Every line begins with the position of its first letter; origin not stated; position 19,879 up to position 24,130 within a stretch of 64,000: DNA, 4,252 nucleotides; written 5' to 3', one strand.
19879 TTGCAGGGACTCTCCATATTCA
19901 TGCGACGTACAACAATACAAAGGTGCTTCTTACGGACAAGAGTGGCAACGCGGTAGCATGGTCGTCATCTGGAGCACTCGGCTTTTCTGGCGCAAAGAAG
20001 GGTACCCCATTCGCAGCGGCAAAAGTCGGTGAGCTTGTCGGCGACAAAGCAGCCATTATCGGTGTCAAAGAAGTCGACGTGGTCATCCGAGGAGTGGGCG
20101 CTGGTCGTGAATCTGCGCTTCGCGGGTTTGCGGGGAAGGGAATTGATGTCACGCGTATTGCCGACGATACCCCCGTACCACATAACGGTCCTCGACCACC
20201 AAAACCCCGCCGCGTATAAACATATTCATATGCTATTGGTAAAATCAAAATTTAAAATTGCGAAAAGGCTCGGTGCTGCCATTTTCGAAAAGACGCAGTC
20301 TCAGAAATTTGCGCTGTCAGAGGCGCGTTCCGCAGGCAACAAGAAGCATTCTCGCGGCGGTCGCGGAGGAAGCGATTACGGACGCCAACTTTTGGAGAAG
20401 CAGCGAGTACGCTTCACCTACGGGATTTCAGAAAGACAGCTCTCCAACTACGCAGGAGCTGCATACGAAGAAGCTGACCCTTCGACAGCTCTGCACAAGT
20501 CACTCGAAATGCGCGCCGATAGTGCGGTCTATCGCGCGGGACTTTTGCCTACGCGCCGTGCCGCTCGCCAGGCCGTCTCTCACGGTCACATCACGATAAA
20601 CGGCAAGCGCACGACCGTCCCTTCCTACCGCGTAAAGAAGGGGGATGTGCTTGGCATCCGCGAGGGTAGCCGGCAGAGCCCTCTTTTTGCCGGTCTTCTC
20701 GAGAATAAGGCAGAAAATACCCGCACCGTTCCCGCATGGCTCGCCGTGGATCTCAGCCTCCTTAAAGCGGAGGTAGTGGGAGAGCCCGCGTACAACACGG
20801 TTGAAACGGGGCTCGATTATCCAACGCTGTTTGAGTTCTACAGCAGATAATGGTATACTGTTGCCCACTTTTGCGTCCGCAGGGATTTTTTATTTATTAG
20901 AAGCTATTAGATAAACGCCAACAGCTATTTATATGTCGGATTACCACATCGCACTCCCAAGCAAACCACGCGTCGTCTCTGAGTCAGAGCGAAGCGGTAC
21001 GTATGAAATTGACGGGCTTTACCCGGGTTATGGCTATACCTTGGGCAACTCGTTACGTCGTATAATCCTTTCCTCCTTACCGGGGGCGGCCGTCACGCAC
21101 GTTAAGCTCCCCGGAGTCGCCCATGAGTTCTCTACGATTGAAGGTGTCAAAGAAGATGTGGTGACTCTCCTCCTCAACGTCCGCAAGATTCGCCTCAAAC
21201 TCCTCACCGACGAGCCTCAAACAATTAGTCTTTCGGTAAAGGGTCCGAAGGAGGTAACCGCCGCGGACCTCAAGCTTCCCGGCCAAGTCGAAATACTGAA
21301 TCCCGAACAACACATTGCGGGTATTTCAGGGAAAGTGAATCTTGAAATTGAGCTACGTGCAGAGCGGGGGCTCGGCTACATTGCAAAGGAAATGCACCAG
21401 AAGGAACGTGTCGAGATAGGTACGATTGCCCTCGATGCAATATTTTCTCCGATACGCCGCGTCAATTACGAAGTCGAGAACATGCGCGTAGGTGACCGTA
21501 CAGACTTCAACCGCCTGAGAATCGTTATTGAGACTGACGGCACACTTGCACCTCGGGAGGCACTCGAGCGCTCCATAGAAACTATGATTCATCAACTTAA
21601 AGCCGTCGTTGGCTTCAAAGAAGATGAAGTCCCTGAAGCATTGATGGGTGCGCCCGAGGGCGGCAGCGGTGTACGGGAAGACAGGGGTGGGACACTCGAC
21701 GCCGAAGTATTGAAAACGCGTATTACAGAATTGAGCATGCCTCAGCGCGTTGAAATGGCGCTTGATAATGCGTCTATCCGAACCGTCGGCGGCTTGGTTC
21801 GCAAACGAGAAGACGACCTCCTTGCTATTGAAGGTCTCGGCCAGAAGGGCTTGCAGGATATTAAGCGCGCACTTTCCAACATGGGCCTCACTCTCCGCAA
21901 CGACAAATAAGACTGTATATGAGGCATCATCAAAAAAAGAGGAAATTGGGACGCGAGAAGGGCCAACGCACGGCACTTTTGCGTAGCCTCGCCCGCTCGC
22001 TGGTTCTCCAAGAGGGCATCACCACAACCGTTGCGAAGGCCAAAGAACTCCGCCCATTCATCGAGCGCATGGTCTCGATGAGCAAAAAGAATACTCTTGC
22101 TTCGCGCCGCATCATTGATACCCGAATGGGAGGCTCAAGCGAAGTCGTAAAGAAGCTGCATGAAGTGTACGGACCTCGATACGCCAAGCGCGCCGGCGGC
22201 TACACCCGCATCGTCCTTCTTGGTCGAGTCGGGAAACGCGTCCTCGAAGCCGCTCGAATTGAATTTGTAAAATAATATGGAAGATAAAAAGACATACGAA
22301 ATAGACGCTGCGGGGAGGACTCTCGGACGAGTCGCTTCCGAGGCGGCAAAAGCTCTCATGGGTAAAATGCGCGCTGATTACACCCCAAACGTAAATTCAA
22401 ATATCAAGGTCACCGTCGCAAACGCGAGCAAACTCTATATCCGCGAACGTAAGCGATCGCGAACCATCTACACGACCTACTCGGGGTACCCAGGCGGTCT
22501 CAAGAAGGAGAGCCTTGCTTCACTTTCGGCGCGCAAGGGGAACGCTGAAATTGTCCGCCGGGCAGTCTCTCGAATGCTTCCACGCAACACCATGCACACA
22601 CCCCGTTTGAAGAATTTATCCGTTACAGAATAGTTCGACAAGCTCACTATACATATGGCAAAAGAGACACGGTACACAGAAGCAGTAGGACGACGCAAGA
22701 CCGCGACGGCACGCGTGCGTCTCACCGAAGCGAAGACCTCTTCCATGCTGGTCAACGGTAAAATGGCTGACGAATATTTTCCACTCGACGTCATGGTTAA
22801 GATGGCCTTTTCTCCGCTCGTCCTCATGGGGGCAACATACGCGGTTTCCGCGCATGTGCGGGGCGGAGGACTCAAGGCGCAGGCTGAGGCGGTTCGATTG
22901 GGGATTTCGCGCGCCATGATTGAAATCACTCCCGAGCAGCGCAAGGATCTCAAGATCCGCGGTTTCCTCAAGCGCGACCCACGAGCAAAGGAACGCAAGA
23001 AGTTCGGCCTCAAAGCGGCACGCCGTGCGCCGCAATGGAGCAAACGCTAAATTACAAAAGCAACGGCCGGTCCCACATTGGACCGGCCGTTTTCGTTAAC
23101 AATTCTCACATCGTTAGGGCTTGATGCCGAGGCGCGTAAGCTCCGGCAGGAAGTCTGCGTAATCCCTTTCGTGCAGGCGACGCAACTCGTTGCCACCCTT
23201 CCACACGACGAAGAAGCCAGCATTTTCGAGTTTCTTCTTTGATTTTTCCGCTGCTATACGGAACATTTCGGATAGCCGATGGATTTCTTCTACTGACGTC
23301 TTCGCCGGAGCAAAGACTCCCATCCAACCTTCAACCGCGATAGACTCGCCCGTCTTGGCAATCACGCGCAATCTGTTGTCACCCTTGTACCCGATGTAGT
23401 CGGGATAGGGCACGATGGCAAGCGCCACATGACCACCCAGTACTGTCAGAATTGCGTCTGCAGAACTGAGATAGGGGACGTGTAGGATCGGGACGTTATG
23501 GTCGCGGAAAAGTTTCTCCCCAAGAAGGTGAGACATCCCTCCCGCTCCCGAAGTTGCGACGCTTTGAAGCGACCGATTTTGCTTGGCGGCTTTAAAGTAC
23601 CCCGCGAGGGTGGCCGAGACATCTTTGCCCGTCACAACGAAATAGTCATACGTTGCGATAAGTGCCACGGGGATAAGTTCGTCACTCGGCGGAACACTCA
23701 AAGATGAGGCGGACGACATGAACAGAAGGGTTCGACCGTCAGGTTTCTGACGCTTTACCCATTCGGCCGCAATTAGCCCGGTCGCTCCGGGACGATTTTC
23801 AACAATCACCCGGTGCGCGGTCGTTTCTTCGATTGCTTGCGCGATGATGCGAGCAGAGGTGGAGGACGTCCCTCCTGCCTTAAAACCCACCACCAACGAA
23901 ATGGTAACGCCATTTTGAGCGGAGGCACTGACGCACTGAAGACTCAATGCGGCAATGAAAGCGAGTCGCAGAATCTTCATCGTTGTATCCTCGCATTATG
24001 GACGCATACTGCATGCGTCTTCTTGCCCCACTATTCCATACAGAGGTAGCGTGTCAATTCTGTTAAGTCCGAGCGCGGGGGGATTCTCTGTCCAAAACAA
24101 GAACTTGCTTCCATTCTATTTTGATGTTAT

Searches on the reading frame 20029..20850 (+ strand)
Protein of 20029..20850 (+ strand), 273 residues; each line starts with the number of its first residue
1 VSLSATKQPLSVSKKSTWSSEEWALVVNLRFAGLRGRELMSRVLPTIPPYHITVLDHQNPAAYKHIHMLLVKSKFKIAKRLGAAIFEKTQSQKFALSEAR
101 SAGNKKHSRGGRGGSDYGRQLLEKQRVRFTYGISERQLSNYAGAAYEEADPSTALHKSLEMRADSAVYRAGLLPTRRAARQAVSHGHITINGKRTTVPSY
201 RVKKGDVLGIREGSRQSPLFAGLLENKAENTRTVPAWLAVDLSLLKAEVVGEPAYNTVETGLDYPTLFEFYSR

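Call 54: search_protein_families(library=pfam, proteins=[window:20029-20850:+], max_evalue=0.0001)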
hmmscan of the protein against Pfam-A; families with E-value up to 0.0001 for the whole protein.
window:20029-20850:+ (273 aa): 3 families
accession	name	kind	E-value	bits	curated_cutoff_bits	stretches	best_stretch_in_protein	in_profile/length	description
PF01479.30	S4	-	1e-16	60.8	22.8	1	161-208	1-48/48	S4 domain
PF00163.24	Ribosomal_S4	-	5.2e-12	46.7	23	1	73-150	5-83/95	Ribosomal protein S4/S9 N-terminal domain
PF22421.1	SYY_C-terminal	-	4.4e-05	23.7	27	0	166-207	24-65/83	Tyrosine--tRNA ligase SYY-like C-terminal domain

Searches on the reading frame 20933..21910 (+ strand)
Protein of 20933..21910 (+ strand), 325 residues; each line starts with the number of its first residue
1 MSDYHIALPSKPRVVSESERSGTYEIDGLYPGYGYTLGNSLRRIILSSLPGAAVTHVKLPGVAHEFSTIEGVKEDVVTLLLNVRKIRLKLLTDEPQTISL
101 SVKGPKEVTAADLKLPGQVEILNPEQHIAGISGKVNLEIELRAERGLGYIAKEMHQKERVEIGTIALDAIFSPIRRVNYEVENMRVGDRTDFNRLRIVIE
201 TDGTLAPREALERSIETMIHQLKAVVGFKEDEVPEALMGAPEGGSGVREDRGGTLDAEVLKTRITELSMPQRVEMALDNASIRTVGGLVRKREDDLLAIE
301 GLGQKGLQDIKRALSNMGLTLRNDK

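Call 54: search_protein_families(library=pfam, proteins=[window:20933-21910:+], max_evalue=0.0001)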
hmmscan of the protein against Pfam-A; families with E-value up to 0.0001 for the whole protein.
window:20933-21910:+ (325 aa): 3 families
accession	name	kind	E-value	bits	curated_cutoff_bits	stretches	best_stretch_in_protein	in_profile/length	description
PF01000.31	RNA_pol_A_bac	-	9.4e-32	110.2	33.9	1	57-172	1-119/119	RNA polymerase Rpb3/RpoA insert domain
PF01193.29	RNA_pol_L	-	1.3e-19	70.2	24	1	31-222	5-74/74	RNA polymerase Rpb3/Rpb11 dimerisation domain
PF03118.21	RNA_pol_A_CTD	-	3.3e-12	46.4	23.8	1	257-315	8-66/67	Bacterial RNA polymerase, alpha chain C terminal domain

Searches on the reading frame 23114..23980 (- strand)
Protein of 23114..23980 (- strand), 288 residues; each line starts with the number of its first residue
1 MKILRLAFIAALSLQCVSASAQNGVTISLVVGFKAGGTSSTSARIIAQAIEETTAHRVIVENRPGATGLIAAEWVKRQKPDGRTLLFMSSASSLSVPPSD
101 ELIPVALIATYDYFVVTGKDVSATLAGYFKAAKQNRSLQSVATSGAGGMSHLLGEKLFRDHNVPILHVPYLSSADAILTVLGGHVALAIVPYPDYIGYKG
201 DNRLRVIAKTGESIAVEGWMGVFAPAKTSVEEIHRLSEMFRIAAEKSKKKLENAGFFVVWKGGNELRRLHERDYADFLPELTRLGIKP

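Call 54: search_protein_families(library=pfam, proteins=[window:23114-23980:-], max_evalue=0.0001)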
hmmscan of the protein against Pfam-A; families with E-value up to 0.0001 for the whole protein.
window:23114-23980:- (288 aa): 1 family
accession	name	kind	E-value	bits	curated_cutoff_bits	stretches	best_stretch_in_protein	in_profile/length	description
PF03401.19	TctC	-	2.5e-24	86.7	27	1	43-258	2-246/274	Tripartite tricarboxylate transporter family receptor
